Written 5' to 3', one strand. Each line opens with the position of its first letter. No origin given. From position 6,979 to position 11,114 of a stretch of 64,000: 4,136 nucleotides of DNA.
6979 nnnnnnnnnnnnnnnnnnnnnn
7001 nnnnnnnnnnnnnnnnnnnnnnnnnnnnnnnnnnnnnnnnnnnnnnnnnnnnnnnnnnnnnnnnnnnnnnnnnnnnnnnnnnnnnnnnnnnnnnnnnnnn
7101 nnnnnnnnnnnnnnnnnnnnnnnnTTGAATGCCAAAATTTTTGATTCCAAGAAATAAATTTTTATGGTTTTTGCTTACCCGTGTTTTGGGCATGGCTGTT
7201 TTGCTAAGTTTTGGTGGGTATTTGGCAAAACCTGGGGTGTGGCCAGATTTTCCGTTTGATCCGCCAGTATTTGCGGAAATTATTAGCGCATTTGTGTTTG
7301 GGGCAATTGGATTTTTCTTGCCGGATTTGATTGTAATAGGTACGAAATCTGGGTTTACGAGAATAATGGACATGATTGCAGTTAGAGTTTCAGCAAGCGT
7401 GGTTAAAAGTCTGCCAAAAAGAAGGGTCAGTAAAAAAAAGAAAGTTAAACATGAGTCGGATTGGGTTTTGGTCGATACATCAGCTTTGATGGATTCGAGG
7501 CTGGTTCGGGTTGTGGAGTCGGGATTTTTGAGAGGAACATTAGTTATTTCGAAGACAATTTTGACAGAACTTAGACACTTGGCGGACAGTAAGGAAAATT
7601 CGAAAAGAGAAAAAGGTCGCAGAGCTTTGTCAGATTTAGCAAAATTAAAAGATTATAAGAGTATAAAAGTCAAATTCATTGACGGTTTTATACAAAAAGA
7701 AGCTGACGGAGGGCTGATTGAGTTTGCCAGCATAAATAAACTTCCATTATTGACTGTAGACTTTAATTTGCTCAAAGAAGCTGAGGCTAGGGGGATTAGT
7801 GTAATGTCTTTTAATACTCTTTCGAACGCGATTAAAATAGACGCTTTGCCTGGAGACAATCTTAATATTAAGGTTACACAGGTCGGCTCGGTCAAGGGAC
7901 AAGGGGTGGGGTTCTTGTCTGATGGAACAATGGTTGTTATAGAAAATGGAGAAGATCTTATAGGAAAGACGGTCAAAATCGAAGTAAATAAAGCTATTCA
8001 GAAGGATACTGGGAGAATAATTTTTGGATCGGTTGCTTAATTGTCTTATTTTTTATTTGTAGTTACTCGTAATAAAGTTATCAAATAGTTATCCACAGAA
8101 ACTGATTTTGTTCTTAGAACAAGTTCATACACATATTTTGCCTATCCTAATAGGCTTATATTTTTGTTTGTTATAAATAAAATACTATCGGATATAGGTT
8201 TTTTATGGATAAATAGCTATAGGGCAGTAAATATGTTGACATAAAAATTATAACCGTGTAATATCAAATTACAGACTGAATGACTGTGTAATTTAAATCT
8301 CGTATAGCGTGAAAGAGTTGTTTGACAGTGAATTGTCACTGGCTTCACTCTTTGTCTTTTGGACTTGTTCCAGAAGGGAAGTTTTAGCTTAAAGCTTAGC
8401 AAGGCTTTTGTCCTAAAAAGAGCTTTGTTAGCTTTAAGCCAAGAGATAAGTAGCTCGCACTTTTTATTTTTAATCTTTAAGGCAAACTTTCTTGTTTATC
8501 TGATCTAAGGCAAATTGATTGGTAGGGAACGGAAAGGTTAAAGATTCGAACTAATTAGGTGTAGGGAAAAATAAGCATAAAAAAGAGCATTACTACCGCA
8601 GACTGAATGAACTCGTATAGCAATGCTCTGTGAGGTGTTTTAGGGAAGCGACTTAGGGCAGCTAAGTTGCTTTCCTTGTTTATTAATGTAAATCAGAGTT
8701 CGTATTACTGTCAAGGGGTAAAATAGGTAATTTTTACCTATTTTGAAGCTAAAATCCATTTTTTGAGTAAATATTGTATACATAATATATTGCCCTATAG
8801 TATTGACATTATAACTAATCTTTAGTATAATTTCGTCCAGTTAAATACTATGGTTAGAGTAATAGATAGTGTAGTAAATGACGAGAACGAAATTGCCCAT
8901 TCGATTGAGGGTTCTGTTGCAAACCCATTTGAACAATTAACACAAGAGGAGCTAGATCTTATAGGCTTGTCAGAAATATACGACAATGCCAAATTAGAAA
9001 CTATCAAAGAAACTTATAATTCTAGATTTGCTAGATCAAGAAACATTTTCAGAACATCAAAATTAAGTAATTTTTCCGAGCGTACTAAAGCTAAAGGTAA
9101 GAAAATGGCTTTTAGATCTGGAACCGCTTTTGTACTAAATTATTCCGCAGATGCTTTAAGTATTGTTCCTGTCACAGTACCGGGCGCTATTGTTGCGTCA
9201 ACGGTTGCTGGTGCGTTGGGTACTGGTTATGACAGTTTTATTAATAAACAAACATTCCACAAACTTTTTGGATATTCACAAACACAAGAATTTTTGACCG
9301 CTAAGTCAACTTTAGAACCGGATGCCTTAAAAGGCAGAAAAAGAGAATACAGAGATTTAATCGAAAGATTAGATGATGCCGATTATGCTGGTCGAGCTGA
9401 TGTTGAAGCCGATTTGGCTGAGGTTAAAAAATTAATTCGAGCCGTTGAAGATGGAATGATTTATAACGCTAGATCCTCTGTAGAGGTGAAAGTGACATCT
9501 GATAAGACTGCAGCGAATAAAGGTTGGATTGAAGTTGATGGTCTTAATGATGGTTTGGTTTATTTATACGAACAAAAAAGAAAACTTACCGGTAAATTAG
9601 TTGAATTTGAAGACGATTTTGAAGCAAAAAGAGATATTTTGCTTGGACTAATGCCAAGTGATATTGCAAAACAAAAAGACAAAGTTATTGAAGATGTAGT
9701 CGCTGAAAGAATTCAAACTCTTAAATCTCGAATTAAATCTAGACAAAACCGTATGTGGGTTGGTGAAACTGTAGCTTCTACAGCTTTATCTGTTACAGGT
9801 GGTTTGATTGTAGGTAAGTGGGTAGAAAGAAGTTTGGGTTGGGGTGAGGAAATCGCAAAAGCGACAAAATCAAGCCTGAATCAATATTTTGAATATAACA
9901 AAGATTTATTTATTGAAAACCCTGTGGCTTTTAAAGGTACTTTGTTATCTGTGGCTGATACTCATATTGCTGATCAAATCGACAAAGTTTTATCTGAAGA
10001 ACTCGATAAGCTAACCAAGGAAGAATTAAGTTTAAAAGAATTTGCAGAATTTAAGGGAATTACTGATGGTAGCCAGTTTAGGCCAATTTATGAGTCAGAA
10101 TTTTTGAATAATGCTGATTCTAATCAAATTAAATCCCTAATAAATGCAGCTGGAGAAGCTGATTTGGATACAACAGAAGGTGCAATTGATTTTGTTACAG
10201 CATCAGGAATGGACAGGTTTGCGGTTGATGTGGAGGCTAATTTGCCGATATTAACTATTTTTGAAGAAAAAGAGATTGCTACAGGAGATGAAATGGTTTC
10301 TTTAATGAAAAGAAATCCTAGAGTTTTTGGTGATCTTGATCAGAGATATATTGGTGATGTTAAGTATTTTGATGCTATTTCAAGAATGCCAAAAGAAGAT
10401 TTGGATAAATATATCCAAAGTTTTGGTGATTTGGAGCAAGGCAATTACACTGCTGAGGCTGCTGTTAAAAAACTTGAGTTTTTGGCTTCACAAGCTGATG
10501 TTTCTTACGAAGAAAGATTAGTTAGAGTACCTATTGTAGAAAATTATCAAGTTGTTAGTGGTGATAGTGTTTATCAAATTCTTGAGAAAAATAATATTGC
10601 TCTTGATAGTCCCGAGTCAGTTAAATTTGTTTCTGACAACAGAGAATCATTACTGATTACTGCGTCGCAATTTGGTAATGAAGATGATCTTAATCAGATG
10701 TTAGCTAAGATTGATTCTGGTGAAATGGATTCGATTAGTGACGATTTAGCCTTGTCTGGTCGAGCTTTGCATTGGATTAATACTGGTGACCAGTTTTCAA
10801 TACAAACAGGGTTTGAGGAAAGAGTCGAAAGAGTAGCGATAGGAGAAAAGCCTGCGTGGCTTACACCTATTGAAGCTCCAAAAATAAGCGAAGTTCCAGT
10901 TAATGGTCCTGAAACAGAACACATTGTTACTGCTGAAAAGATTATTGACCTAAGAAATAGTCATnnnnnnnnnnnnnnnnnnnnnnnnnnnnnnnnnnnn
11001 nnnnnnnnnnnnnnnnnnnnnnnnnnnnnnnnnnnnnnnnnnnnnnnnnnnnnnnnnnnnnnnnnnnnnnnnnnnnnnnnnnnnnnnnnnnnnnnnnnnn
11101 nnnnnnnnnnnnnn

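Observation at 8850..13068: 902-aa sortase fusion protein encoded directly upstream of an LPKTG substrate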

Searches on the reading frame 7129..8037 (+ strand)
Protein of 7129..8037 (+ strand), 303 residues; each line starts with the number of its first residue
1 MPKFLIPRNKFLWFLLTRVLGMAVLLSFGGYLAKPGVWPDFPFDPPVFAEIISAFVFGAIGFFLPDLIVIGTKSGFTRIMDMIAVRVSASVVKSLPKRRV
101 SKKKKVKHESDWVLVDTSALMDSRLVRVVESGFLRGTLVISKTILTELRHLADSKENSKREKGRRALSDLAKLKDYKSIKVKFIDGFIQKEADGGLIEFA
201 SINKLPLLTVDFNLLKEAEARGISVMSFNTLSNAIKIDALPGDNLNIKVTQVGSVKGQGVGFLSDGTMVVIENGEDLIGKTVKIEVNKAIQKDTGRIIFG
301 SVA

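Call 26: search_protein_families(library=pfam, proteins=[window:7129-8037:+], max_evalue=0.001)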
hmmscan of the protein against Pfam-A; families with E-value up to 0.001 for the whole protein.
window:7129-8037:+ (303 aa): 1 family
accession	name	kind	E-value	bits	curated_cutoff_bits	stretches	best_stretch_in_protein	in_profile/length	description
PF01938.26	TRAM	-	1.1e-05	25.6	21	1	241-289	4-51/61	TRAM domain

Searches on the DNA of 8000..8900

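Call 20: search_rna_families(source=window, start=8000, end=8900, threshold=evalue, max_evalue=10, show_alignments=3)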
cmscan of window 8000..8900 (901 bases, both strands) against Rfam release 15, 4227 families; matches with E-value up to 10: 13.
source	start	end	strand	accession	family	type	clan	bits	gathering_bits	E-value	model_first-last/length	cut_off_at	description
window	8193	8279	+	RF01594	snoR18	Gene; snRNA; snoRNA; CD-box;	-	21.8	55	6.5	1-90/90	no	small nucleolar RNA snoR18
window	8387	8440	+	RF00994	mir-1255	Gene; miRNA;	-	20.7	63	0.19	1-67/67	no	mir-1255 microRNA precursor family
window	8564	8629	+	RF02844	RefA9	Gene; antisense;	-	18.6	49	4.8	1-64/64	no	Enterococcus sRNA A9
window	8337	8449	+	RF00443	SNORA27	Gene; snRNA; snoRNA; HACA-box;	CL00032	18.5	64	1.4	1-127/127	no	Small nucleolar RNA SNORA27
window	8376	8492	+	RF03616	MIR1888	Gene; miRNA;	-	17.9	72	2.2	1-101/101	no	MIR1888 microRNA precursor family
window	8231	8334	-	RF01568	DdR18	Gene; snRNA; snoRNA; HACA-box;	-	16.6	80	8.8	1-147/147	no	Dictyostelium snoRNA DdR18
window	8382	8441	-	RF01938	mir-1251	Gene; miRNA;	-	16.4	81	1.5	1-66/66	no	mir-1251 microRNA precursor family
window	8385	8442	+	RF01938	mir-1251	Gene; miRNA;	-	14.7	81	4.8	1-66/66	no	mir-1251 microRNA precursor family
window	8070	8138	+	RF01219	snoR100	Gene; snRNA; snoRNA; HACA-box;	-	14.7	50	7.8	1-116/116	no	Small nucleolar RNA snoR100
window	8607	8723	-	RF02039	SPRY4-IT1_2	Gene; lncRNA;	-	14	40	1.9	1-120/120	no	SPRY4-IT1 conserved region 2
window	8548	8627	+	RF02973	Enterococcus-1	Gene; sRNA;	-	13.8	71.4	6.5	49-127/152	no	Enterococcus-1 RNA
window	8179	8222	-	RF00184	PVX_3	Cis-reg;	-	12.7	42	8.8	1-54/54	no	Potato virus X cis-acting regulatory element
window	8628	8719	-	RF00447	IRES_Kv1_4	Cis-reg; IRES;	-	11.2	100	7.8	1-259/259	no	Voltage-gated potassium-channel Kv1.4 IRES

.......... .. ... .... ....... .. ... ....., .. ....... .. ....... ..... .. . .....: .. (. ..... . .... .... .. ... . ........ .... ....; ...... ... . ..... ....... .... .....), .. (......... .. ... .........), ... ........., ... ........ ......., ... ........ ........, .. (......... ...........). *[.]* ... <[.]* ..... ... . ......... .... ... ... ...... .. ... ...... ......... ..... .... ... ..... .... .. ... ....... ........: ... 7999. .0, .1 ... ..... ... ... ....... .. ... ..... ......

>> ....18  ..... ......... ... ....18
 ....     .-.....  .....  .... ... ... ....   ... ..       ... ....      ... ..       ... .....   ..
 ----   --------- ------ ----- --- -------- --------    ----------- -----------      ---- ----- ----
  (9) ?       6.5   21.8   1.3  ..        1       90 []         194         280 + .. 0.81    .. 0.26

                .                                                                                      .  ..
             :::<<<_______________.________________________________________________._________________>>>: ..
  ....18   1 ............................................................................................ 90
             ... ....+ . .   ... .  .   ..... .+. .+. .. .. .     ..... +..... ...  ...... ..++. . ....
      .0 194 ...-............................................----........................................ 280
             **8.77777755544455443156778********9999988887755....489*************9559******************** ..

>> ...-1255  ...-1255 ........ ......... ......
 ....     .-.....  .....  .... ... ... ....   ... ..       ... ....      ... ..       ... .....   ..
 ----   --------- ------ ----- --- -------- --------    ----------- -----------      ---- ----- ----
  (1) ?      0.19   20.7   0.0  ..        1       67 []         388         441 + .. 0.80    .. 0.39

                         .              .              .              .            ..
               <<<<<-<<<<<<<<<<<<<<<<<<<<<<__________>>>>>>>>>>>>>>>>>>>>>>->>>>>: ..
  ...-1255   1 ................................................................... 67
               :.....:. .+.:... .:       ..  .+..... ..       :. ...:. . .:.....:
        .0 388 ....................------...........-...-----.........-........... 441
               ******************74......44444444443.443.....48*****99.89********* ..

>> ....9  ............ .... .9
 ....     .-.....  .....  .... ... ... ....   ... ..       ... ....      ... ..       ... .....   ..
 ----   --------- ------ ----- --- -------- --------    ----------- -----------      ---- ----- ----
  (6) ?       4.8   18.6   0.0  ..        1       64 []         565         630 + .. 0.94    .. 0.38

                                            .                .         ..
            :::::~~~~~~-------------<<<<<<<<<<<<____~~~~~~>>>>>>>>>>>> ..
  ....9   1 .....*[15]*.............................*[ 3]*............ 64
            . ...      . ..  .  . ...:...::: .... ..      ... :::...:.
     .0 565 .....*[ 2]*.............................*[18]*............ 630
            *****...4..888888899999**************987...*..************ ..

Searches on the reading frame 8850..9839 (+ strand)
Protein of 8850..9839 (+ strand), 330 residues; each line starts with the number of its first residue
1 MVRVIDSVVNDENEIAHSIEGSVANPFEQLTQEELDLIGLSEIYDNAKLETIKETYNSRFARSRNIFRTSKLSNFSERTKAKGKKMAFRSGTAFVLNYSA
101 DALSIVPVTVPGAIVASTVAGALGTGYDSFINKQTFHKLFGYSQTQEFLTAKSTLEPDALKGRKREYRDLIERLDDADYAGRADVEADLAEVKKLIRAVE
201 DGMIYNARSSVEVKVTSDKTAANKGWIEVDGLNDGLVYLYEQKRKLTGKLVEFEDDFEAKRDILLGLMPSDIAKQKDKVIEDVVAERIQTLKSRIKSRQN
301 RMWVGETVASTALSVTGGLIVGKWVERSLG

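Call 38: search_protein_families(library=pfam, proteins=[window:8850-9839:+], max_evalue=10)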
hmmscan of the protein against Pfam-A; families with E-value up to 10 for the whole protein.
window:8850-9839:+ (330 aa): 3 families
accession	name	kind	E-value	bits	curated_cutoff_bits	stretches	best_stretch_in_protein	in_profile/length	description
PF19545.4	DUF6069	-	0.1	13.1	27.2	1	293-321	69-97/129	Family of unknown function (DUF6069)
PF24531.2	ANC1_spectrin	-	0.13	13.1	27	1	233-297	20-80/95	Nuclear anchorage protein 1, spectrin repeat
PF09644.15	Mg296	-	0.14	12.8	25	1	268-324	63-119/126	Mg296 protein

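Call 92: search_solved_structures(query=A12, max_evalue=10, show_alignments=1)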
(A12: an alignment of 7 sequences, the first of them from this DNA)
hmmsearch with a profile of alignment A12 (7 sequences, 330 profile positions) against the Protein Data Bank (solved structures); distinct sequences matched with E-value up to 10: 1.
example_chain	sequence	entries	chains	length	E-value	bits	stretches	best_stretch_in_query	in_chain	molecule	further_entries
3nd0_A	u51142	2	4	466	0.53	12.4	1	97-134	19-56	Sll0855 protein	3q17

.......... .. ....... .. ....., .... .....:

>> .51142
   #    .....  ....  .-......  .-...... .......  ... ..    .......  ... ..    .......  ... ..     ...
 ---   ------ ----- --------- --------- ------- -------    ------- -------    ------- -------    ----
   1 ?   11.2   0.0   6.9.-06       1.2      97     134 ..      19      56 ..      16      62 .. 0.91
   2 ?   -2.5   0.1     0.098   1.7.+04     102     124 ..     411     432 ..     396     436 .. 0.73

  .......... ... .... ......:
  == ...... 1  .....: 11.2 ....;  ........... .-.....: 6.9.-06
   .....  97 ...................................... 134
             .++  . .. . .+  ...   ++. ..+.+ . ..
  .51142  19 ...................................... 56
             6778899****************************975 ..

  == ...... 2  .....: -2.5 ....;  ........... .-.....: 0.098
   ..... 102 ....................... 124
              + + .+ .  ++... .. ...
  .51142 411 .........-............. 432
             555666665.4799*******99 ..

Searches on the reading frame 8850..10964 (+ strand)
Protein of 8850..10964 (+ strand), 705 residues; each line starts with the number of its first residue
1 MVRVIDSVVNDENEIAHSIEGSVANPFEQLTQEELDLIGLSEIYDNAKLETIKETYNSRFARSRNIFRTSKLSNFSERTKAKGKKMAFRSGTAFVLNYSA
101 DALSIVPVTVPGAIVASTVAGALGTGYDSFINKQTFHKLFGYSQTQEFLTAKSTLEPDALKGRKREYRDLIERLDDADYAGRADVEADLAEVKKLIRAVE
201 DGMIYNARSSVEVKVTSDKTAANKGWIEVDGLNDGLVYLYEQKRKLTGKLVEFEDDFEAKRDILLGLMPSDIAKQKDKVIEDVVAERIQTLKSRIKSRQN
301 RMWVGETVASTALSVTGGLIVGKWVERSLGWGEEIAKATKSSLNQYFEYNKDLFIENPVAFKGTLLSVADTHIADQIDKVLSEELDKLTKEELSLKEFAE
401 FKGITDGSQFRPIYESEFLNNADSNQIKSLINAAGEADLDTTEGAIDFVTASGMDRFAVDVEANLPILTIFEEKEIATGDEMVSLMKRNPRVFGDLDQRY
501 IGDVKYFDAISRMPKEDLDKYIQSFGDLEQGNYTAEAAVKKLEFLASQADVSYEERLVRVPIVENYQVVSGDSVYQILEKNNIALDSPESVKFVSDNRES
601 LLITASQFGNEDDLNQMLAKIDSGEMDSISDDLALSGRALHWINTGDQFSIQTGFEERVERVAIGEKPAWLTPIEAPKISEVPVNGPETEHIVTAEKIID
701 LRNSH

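Call 28: search_protein_representatives(protein=window:8850-10964:+)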
Query: 705 residues. Proteins with E-value up to 0.001 (for the whole library): 2; up to 1e-10: 2; up to 1e-30: 2. The best 2 are listed.
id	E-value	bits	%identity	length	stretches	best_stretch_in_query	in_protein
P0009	1.1e-226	770.9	50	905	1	12-701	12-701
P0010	8.6e-171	586.2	65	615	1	292-705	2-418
